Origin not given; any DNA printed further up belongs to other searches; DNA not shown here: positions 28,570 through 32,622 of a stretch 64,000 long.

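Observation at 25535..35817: MoxR AAA+ / DUF58-transglutaminase module nested inside an ATPase-less Opp-type permease + SBP transcription unit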

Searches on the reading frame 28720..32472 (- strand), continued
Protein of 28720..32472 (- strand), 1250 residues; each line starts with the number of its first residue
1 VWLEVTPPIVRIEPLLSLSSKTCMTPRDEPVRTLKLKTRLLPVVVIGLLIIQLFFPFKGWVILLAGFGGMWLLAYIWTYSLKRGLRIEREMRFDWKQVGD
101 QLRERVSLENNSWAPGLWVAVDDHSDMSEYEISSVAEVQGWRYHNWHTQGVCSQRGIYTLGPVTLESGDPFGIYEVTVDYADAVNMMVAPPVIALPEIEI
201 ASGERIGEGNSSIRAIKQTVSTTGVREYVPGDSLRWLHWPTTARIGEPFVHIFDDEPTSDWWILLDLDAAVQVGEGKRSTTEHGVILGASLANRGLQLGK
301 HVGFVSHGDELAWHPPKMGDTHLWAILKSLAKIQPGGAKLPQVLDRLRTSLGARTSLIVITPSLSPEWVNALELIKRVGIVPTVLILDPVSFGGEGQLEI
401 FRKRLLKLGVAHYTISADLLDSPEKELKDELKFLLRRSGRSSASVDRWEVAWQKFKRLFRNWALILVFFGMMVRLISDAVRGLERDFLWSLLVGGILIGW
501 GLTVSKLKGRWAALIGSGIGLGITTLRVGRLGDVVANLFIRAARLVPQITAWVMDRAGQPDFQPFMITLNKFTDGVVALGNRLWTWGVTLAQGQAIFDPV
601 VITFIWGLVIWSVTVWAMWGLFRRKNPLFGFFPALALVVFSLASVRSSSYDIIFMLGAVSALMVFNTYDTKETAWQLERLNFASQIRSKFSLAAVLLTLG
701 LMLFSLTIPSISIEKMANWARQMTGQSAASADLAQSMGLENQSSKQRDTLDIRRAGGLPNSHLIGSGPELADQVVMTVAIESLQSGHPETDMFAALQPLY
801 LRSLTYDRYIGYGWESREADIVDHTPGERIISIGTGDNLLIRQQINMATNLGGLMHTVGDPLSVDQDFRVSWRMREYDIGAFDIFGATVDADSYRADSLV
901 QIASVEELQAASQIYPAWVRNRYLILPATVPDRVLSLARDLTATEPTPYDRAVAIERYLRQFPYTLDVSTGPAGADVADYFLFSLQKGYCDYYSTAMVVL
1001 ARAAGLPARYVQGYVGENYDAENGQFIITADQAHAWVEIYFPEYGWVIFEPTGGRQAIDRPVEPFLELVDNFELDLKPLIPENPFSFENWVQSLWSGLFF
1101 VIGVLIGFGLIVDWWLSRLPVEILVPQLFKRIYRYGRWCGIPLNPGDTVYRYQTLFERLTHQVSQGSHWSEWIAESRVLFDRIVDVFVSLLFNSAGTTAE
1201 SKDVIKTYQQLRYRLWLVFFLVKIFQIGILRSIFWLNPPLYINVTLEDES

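Call 14: find_encoding_contigs(protein=P0036, flank=10000, max_places=2)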
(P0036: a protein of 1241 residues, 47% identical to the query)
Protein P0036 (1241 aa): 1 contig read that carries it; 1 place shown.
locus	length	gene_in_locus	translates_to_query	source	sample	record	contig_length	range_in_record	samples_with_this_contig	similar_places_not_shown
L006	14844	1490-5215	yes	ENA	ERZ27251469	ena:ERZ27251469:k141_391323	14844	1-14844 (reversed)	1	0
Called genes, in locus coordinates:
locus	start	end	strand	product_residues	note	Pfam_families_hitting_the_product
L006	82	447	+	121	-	PF00903:Glyoxalase, PF12681:Glyoxalase_2, PF13669:Glyoxalase_4 (weak), PF18029:Glyoxalase_6 (weak)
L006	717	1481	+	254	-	-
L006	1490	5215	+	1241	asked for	PF01882:DUF58, PF01841:Transglut_core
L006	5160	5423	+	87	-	PF00962:A_deaminase (weak)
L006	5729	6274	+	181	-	-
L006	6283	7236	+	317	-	PF03372:Exo_endo_phos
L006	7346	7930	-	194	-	PF13560:HTH_31 (weak), PF01381:HTH_3, PF09685:MamF_MmsF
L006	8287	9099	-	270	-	PF13527:Acetyltransf_9 (weak), PF00583:Acetyltransf_1 (weak), PF13508:Acetyltransf_7 (weak)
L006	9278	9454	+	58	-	-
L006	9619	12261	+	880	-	-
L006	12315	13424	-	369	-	PF01636:APH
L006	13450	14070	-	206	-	PF06452:CBM9_1 (weak), PF16011:CBM9_2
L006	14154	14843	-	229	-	?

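Call 17: find_related_loci(query=A1, collection=genome_contigs, flank=10000)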
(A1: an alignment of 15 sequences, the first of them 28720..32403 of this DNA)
Query A1 (1227 aa) in genome_contigs; peptide patterns used: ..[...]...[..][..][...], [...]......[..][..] (x = any residue, [..] = any of these).
599 stretches matched a pattern (row limit reached: there are more); 595 encode a relative of the query (tblastn E <= 1e-3); the best 80 are kept; 79 distinct loci.
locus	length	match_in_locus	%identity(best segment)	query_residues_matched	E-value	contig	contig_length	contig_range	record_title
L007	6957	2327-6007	53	1-1226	0e+0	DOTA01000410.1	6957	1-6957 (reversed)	MAG TPA_asm: Chloroflexi bacterium isolate UBA11857 contig_76333, whole genome shotgun sequence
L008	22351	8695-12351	51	1-1225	0e+0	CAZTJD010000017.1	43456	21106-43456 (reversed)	MAG TPA_asm: uncultured Anaerolineales bacterium isolate SRP214966_co2_360 genome assembly, contig: NODE_913_length_4345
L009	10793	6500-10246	37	1-1198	0e+0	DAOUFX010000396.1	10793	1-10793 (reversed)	MAG TPA_asm: Anaerolineae bacterium isolate R24_80 k131_627553, whole genome shotgun sequence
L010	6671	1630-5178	38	1-1113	0e+0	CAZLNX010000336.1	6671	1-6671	MAG TPA_asm: uncultured Anaerolineales bacterium isolate SRP077602_co5_33 genome assembly, contig: NODE_44241_length_667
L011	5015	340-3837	39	1-1170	0e+0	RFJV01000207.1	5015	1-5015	MAG: Chloroflexi bacterium isolate J111 k99_182998, whole genome shotgun sequence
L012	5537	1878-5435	37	10-1198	0e+0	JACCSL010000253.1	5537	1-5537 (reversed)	MAG: Ardenticatenales bacterium isolate MGR_bin47 SD2897-2912_k127_7977178, whole genome shotgun sequence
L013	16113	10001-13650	46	1-1212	0e+0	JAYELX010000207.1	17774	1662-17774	MAG: Chloroflexota bacterium isolate MAG096 MAG096_207, whole genome shotgun sequence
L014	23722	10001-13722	42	1-1226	0e+0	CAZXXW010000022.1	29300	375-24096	MAG TPA_asm: uncultured Anaerolineales bacterium isolate SRP332253_co1_251 genome assembly, contig: NODE_2268_length_293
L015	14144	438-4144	41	1-1220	0e+0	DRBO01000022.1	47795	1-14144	MAG TPA_asm: Chloroflexota bacterium isolate HyVt-23 Ga0136651_10000068, whole genome shotgun sequence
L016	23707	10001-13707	41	1-1220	0e+0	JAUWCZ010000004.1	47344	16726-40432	MAG: Chloroflexota bacterium isolate CSMAG_2151 CSMAG_2151_k141_2966142_length_47344_cov_9.0000, whole genome shotgun se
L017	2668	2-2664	48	227-1115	0e+0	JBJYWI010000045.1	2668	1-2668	MAG: Anaerolineales bacterium isolate J5_7_160517rDrA_8 J5_7_160517rDrA_8_000000000045, whole genome shotgun sequence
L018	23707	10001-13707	41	1-1220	0e+0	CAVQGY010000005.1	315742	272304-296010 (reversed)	MAG: uncultured Chloroflexia bacterium isolate MFD09964.bin.1.182 genome assembly, contig: contig_6289, whole genome sho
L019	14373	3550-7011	34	11-1192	4e-171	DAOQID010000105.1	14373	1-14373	MAG TPA_asm: Anaerolineales bacterium isolate AMR_MDS_0635 NODE_2016_length_14373_cov_12.404526, whole genome shotgun se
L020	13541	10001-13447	35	10-1147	3e-168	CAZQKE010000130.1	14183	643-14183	MAG TPA_asm: uncultured Anaerolineaceae bacterium isolate binchicken_co219_462 genome assembly, contig: k141_148456, who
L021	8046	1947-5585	33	10-1197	1e-164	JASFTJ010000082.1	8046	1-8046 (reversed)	MAG: Anaerolineae bacterium isolate D1103U20metaG_Bin_347 D1103U20metaG_FD_scaffold_3185_c1, whole genome shotgun sequen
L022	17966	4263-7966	41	3-1220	0e+0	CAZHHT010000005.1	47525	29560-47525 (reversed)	MAG TPA_asm: uncultured Anaerolineales bacterium isolate binchicken_co228_499 genome assembly, contig: NODE_787_length_4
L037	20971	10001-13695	39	9-1224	0e+0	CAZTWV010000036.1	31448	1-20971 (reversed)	MAG TPA_asm: uncultured Anaerolineales bacterium isolate SRP141376_co3_323 genome assembly, contig: NODE_3710_length_314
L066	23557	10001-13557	34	17-1198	2e-120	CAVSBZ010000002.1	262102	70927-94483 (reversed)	MAG: uncultured Chloroflexia bacterium isolate MFD02979.bin.1.145 genome assembly, contig: contig_125828, whole genome s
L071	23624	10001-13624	45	28-1220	3e-164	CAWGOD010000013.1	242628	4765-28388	MAG: uncultured Chloroflexia bacterium isolate MFD03804.bin.3.292 genome assembly, contig: contig_6325, whole genome sho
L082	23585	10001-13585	35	3-1194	5e-112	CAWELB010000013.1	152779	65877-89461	MAG: uncultured Chloroflexia bacterium isolate MFD05942.bin.1.323 genome assembly, contig: contig_97495, whole genome sh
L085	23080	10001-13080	40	12-1037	4e-175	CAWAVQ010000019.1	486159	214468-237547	MAG: uncultured Chloroflexia bacterium isolate MFD05684.bin.2.178 genome assembly, contig: contig_29140, whole genome sh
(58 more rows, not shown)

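Call 28: search_protein_families(library=pfam, proteins=[L066:3448-5259:+, L066:11227-13638:+], max_evalue=0.01)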
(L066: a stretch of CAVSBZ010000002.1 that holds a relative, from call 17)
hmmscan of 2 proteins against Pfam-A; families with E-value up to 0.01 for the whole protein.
L066:3448-5259:+ (603 aa): 1 family
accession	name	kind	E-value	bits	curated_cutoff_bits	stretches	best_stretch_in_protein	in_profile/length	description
PF00496.27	SBP_bac_5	-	7.3e-78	262.7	32.4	1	124-497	1-366/368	Bacterial extracellular solute-binding proteins, family 5 Middle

L066:11227-13638:+ (803 aa): 2 families
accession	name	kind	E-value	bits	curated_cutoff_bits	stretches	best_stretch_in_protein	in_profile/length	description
PF01841.26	Transglut_core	-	1.6e-26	93.1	23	1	489-604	2-108/108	Transglutaminase-like superfamily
PF11992.13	TgpA_N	-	1.5e-08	34.5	30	1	34-454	4-329/333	TgpA N-terminal domain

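Call 33: search_protein_families(library=pfam, proteins=[L015:5272-9681:-, L018:15152-18925:-, L022:9125-13585:-, L037:14743-19065:-, L014:16628-20203:+, L016:15156-15788:+, L016:15785-16687:+], max_evalue=0.001)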
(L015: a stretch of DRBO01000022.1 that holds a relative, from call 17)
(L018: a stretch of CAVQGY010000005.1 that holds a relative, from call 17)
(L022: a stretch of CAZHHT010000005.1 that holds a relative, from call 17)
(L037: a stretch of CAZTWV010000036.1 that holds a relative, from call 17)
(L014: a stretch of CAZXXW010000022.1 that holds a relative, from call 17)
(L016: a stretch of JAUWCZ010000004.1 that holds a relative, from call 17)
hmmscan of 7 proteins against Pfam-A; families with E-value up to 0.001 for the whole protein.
L015:5272-9681:- (1469 aa): 4 families
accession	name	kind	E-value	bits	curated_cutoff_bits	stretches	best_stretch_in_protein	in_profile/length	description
PF00528.27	BPD_transp_1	-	1.9e-42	145.5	26.4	2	390-585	1-183/184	Binding-protein-dependent transport system inner membrane component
PF04389.22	Peptidase_M28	-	5.2e-11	43.1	21.3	1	1248-1456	1-189/193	Peptidase family M28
PF12679.13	ABC2_membrane_2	-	3.4e-07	30.2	27.2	1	24-222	19-237/283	ABC-2 family transporter protein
PF12911.12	OppC_N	-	0.00063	20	23.9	1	667-699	13-45/53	N-terminal TM domain of oligopeptide transport permease C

L018:15152-18925:- (1257 aa): 2 families
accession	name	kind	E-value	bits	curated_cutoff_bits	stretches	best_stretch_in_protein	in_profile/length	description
PF00528.27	BPD_transp_1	-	5.9e-43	147.2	26.4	2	178-373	1-183/184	Binding-protein-dependent transport system inner membrane component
PF04389.22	Peptidase_M28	-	1.7e-12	47.9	21.3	1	1036-1244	1-189/193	Peptidase family M28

L022:9125-13585:- (1486 aa): 4 families
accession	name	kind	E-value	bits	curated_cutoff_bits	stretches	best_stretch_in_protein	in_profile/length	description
PF00528.27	BPD_transp_1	-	4.7e-42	144.2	26.4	2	405-600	1-183/184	Binding-protein-dependent transport system inner membrane component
PF12679.13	ABC2_membrane_2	-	1e-17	64.8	27.2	1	34-221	18-203/283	ABC-2 family transporter protein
PF04389.22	Peptidase_M28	-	1.3e-11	45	21.3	1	1278-1387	10-103/193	Peptidase family M28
PF01061.29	ABC2_membrane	-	0.00028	20.9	26.9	1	70-236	33-200/211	ABC-2 type transporter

L037:14743-19065:- (1440 aa): 4 families
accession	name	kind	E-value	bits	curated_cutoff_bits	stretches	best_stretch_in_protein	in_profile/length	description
PF00528.27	BPD_transp_1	-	3.5e-45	154.4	26.4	2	358-553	1-183/184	Binding-protein-dependent transport system inner membrane component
PF04389.22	Peptidase_M28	-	2.6e-10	40.8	21.3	1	1226-1427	10-189/193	Peptidase family M28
PF12679.13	ABC2_membrane_2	-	0.00013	21.8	27.2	1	78-163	105-192/283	ABC-2 family transporter protein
PF12911.12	OppC_N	-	0.00073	19.8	23.9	1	632-668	9-45/53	N-terminal TM domain of oligopeptide transport permease C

L014:16628-20203:+ (1191 aa): 3 families
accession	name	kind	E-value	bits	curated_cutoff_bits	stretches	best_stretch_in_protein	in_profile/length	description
PF00528.27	BPD_transp_1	-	4.3e-53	180.2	26.4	2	106-302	1-183/184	Binding-protein-dependent transport system inner membrane component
PF04389.22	Peptidase_M28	-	2.8e-14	53.7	21.3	1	983-1179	10-190/193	Peptidase family M28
PF12911.12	OppC_N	-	6.3e-05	23.2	23.9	1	383-415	12-44/53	N-terminal TM domain of oligopeptide transport permease C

L016:15156-15788:+ (210 aa): 1 family
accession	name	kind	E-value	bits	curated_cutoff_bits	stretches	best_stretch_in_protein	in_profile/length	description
PF00528.27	BPD_transp_1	-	4.3e-29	102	26.4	1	2-204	24-183/184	Binding-protein-dependent transport system inner membrane component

L016:15785-16687:+ (300 aa): 1 family
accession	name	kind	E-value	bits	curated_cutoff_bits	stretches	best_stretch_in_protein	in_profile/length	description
PF00528.27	BPD_transp_1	-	2e-28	99.8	26.4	1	98-298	1-184/184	Binding-protein-dependent transport system inner membrane component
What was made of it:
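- In the sister subclade, giant OppBC-Peptidase_M28 fusions sit next to moxR (call 33). This shows that 'outside peptidase + Opp permease' is a design used in these genomes (call 33).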
